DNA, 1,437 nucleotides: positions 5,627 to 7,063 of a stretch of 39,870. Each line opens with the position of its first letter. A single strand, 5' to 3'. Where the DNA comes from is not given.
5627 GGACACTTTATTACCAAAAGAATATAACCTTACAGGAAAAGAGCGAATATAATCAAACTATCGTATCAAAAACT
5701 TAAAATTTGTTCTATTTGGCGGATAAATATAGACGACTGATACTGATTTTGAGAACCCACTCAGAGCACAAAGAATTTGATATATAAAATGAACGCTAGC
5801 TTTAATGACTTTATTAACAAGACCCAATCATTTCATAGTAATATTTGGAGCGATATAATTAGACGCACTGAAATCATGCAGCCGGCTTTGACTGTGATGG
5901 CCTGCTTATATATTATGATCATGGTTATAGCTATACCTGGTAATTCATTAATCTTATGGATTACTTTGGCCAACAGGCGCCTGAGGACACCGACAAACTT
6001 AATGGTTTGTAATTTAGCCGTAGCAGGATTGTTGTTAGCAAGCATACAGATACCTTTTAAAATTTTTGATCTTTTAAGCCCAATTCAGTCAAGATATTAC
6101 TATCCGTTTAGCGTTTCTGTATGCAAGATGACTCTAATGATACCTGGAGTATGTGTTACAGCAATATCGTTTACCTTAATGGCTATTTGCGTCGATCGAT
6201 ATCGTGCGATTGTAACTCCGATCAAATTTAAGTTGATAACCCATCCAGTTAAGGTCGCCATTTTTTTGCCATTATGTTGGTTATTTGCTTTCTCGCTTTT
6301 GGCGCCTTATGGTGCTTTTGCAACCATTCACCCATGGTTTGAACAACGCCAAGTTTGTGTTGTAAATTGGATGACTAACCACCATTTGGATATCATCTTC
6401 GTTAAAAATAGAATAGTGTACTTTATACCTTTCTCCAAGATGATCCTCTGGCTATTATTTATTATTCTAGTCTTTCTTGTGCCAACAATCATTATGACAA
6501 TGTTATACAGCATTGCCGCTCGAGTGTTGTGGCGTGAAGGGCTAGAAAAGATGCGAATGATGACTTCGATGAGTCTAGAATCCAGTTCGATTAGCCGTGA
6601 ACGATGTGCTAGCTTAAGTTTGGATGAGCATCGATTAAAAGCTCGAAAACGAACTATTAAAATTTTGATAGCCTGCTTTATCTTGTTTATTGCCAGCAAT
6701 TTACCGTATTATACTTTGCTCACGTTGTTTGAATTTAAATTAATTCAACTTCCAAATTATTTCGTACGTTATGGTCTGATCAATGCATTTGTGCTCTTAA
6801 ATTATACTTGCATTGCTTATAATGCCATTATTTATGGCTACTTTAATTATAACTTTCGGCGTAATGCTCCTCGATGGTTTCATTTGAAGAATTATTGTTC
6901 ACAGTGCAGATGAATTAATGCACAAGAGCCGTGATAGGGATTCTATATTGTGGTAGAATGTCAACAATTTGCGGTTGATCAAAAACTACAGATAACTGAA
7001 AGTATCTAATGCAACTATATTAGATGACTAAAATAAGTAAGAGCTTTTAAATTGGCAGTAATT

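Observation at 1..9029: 8.3-kb cassette carrying a GPCR gene, bounded by ~370-bp inverted repeats at about 95% identity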

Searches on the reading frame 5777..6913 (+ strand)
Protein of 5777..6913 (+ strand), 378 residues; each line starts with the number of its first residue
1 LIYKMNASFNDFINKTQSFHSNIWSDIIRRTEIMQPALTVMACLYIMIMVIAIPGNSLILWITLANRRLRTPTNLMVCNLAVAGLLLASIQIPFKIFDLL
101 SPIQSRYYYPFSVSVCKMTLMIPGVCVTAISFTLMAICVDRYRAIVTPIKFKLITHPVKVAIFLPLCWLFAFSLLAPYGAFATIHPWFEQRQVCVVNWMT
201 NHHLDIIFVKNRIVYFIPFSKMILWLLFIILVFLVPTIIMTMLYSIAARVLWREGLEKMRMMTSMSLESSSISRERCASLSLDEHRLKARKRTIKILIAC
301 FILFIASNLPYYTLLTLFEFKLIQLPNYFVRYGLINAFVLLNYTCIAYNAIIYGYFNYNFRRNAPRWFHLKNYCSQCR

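Call 6: search_protein_families(library=pfam, proteins=[window:5777-6913:+])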
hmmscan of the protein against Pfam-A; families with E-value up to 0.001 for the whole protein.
window:5777-6913:+ (378 aa): 2 families
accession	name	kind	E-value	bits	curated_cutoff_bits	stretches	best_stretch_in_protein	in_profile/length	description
PF00001.26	7tm_1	-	1.2e-29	104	30.5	1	55-353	1-260/260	7 transmembrane receptor (rhodopsin family)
PF10320.15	7TM_GPCR_Srsx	-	2.5e-05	24.2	24.1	1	49-234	1-170/257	Serpentine type 7TM GPCR chemoreceptor Srsx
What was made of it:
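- Checked: An intronless rhodopsin-type GPCR (5789/5876-6913; Pfam 7tm_1, E = 1e-29; call 6).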

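Call 8: find_homologous_proteins(query=window:5789-6913:+)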
Query window:5789-6913:+ (374 aa): 16 proteins with E <= 0.001 among 3616 candidates.
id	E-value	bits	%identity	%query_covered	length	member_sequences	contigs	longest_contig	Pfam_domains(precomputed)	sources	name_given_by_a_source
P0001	6.8e-224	761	100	92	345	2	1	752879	PF00001.27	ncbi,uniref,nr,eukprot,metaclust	ncbi:uncharacterized protein TRIADDRAFT_61584 [Trichoplax adhaerens]|uniref:G-protein coupled recept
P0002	3.8e-107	377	51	100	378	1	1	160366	PF00001.27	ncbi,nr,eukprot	ncbi:Substance-K receptor [Trichoplax sp. H2]|nr:Substance-K receptor [Trichoplax sp. H2]|eukprot:RD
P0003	4.0e-106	373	52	97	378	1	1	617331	PF00001.27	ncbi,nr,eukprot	ncbi:Substance-K receptor [Trichoplax sp. H2]|nr:Substance-K receptor [Trichoplax sp. H2]|eukprot:RD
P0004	2.4e-104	367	47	100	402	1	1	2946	PF00001.27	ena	-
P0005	2.3e-102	361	47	100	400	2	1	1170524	PF00001.27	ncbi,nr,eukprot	ncbi:Substance-K receptor [Trichoplax sp. H2]|nr:Substance-K receptor [Trichoplax sp. H2]|eukprot:RD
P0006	2.3e-102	361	50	100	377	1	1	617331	PF10320.16,PF00001.27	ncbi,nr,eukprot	ncbi:Substance-K receptor [Trichoplax sp. H2]|nr:Substance-K receptor [Trichoplax sp. H2]|eukprot:RD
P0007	6.0e-100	353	47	98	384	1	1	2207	PF00001.27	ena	-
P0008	4.1e-89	317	44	98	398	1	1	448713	PF00001.27,PF13853.13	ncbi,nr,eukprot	ncbi:Neuropeptide FF receptor 1 [Trichoplax sp. H2]|nr:Neuropeptide FF receptor 1 [Trichoplax sp. H2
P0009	2.2e-88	315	47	91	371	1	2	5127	PF10320.16,PF00001.27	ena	-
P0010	6.7e-87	310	49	89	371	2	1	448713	PF00001.27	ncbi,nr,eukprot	ncbi:Neuropeptide FF receptor 2 [Trichoplax sp. H2]|nr:Neuropeptide FF receptor 2 [Trichoplax sp. H2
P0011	1.0e-83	300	42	92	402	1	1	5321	PF00001.27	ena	-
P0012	4.1e-83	298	44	91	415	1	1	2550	PF00001.27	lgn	-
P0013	6.5e-70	254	41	93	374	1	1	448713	PF00001.27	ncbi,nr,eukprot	ncbi:Neuromedin-K receptor [Trichoplax sp. H2]|nr:Neuromedin-K receptor [Trichoplax sp. H2]|eukprot:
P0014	7.7e-58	214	40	85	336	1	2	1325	PF10320.16,PF00001.27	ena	-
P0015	2.6e-9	55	24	57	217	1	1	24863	PF10328.16,PF10320.16,PF00001.27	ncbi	ncbi:RYamide receptor, partial [Fragariocoptes setiger]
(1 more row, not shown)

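Call 9: find_encoding_contigs(protein=P0001, flank=10000, max_places=10)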
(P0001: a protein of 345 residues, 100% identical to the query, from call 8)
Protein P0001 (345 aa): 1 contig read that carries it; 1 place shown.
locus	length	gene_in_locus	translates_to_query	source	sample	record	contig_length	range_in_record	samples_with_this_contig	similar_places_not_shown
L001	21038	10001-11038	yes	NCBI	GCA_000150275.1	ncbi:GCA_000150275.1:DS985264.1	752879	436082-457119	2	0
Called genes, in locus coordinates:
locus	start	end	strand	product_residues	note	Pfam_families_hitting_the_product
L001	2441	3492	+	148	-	-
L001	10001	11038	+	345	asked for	PF00001:7tm_1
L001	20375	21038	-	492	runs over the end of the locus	PF00067:p450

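Call 15: find_encoding_contigs(protein=P0002, flank=10000, max_places=10)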
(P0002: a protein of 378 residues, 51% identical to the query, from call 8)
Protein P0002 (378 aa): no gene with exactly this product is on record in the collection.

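Call 32: list_cluster_members(proteins=[P0001, P0005, P0010, P0003, P0006, P0008, P0013])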
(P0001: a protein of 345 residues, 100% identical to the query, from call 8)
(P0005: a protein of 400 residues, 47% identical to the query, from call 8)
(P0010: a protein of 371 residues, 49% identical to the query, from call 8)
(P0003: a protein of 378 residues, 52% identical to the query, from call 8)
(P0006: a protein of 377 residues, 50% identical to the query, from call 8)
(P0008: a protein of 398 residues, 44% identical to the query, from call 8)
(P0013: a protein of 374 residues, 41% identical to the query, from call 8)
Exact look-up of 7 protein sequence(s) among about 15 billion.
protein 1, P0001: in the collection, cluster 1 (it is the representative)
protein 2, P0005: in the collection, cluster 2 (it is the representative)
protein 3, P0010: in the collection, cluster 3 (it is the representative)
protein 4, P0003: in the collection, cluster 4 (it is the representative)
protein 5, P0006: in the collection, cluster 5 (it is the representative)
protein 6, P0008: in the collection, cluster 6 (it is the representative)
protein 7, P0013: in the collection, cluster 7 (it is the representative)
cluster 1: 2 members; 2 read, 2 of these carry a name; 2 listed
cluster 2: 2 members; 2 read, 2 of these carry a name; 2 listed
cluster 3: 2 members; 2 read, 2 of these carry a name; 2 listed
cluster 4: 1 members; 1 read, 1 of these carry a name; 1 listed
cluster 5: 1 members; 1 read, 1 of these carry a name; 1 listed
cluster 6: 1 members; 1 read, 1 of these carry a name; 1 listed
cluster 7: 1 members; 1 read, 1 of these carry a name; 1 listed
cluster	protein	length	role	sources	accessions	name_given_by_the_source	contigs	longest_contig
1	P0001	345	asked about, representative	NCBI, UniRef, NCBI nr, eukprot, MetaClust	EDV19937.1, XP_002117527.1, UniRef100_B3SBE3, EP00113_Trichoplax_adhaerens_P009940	uncharacterized protein TRIADDRAFT_61584 [Trichoplax adhaerens] | G-protein coupled receptors family 1 profile domain-containing protein n=1 Tax=Trichoplax ... | hypothetical protein TRIADDRAFT_61584 [Trichoplax adhaerens]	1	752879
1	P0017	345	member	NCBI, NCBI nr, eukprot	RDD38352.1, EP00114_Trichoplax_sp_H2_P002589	Tachykinin-like peptides receptor 86C [Trichoplax sp. H2] | RDD38352.1 Tachykinin-like peptides receptor 86C [Trichoplax sp. H2]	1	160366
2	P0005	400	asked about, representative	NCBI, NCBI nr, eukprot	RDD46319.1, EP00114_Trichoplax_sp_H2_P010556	Substance-K receptor [Trichoplax sp. H2] | RDD46319.1 Substance-K receptor [Trichoplax sp. H2]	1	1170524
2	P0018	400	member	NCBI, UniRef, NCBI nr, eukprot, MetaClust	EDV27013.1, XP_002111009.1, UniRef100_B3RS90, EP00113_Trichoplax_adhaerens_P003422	uncharacterized protein TRIADDRAFT_54513 [Trichoplax adhaerens] | G-protein coupled receptors family 1 profile domain-containing protein n=1 Tax=Trichoplax ... | hypothetical protein TRIADDRAFT_54513 [Trichoplax adhaerens]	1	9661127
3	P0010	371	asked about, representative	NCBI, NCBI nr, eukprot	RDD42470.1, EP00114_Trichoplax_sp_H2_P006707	Neuropeptide FF receptor 2 [Trichoplax sp. H2] | RDD42470.1 Neuropeptide FF receptor 2 [Trichoplax sp. H2]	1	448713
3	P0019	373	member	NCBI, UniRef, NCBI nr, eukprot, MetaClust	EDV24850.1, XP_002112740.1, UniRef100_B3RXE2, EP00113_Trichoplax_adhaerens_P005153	uncharacterized protein TRIADDRAFT_56177 [Trichoplax adhaerens] | G-protein coupled receptors family 1 profile domain-containing protein n=1 Tax=Trichoplax ... | hypothetical protein TRIADDRAFT_56177 [Trichoplax adhaerens]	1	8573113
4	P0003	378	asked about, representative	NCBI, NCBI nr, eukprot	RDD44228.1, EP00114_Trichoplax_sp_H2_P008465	Substance-K receptor [Trichoplax sp. H2] | RDD44228.1 Substance-K receptor [Trichoplax sp. H2]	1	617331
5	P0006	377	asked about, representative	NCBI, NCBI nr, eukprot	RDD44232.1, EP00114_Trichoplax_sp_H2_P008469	Substance-K receptor [Trichoplax sp. H2] | RDD44232.1 Substance-K receptor [Trichoplax sp. H2]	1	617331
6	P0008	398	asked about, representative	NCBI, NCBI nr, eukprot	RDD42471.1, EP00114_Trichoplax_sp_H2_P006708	Neuropeptide FF receptor 1 [Trichoplax sp. H2] | RDD42471.1 Neuropeptide FF receptor 1 [Trichoplax sp. H2]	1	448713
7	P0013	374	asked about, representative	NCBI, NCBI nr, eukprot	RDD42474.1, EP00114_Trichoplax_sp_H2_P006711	Neuromedin-K receptor [Trichoplax sp. H2] | RDD42474.1 Neuromedin-K receptor [Trichoplax sp. H2]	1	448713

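Call 34: find_encoding_contigs(protein=window:5876-6913:+, flank=10000, max_places=10)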
Protein window:5876-6913:+ (345 aa): no gene with exactly this product is on record in the collection.

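Call 35: find_encoding_contigs(protein=P0018, flank=10000, max_places=3)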
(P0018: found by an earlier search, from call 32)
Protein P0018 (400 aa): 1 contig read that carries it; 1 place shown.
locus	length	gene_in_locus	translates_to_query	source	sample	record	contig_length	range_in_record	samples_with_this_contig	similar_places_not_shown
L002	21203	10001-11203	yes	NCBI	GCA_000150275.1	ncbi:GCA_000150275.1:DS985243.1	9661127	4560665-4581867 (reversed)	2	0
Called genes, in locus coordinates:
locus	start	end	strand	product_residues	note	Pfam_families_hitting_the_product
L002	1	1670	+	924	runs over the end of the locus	PF04675:DNA_ligase_A_N, PF01068:DNA_ligase_A_M, PF04679:DNA_ligase_A_C, PF00533:BRCT (weak), PF16589:BRCT_2 (weak), PF11411:DNA_ligase_IV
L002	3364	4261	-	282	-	-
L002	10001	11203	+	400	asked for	PF00001:7tm_1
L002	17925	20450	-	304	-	PF06524:NOA36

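Call 36: find_encoding_contigs(protein=P0019, flank=10000, max_places=3)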
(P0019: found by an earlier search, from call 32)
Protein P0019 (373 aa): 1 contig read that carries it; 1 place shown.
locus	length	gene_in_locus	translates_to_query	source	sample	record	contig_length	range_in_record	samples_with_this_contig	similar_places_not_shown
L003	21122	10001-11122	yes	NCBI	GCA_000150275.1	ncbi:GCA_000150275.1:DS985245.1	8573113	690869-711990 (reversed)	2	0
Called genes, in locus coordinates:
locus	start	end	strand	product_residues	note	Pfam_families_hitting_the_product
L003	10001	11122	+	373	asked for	PF00001:7tm_1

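Call 48: list_cluster_members(proteins=[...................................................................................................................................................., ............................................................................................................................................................, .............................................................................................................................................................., P0002])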
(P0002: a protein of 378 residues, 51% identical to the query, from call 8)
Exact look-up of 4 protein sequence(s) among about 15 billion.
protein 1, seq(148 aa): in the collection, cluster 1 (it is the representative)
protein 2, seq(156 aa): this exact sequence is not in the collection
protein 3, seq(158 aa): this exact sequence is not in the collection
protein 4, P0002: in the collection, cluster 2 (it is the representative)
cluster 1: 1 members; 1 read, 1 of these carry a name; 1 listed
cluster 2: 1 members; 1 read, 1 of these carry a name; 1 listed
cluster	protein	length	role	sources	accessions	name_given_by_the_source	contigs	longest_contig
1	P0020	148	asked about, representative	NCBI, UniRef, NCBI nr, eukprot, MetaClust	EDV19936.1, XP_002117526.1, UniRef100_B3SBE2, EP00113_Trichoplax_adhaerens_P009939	uncharacterized protein TRIADDRAFT_61583 [Trichoplax adhaerens] | Uncharacterized protein n=1 Tax=Trichoplax adhaerens TaxID=10228 RepID=B3SBE2_TRIAD | predicted protein [Trichoplax adhaerens]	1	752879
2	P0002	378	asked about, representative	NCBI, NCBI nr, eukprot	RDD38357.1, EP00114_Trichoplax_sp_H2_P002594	Substance-K receptor [Trichoplax sp. H2] | RDD38357.1 Substance-K receptor [Trichoplax sp. H2]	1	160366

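Call 49: find_homologous_proteins(query=P0020, max_evalue=0.001)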
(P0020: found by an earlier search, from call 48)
Query P0020 (148 aa): 1 proteins with E <= 0.001 among 19 candidates.
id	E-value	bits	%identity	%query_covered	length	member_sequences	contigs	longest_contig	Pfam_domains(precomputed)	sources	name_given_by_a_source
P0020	1.3e-91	322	100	100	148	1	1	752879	-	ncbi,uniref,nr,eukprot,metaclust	ncbi:uncharacterized protein TRIADDRAFT_61583 [Trichoplax adhaerens]|uniref:Uncharacterized protein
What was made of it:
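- Tried and rejected: It has no H2 relative in the database (calls 48, 49), so this was uninformative.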

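Call 53: search_protein_families(library=pfam, proteins=[L001:4021-4308:+], max_evalue=0.1)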
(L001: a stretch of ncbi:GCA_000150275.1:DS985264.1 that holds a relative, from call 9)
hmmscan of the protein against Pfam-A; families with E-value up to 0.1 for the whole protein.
L001:4021-4308:+ (95 aa): 0 families

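Call 62: find_encoding_contigs(protein=P0011, flank=10000, max_places=4)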
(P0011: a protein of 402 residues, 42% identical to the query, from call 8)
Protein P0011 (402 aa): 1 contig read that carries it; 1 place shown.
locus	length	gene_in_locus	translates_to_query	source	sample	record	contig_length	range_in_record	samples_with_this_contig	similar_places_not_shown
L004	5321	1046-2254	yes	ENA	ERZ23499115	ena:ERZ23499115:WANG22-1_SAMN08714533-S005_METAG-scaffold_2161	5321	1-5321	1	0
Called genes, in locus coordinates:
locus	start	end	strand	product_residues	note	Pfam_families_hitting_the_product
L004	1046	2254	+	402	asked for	PF00001:7tm_1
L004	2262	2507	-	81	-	-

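Call 63: find_encoding_contigs(protein=P0009, flank=10000, max_places=4)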
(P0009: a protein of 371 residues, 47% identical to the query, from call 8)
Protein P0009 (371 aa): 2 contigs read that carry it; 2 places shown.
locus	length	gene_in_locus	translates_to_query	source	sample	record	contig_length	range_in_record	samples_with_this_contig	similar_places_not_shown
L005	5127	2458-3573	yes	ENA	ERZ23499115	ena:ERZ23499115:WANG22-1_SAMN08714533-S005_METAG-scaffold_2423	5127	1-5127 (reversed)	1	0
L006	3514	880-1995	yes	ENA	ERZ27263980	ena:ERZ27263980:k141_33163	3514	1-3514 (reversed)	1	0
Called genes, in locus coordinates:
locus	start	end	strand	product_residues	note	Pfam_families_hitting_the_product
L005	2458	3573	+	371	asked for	PF10320:7TM_GPCR_Srsx (weak), PF00001:7tm_1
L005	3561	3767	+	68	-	-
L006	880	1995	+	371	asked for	PF10320:7TM_GPCR_Srsx (weak), PF00001:7tm_1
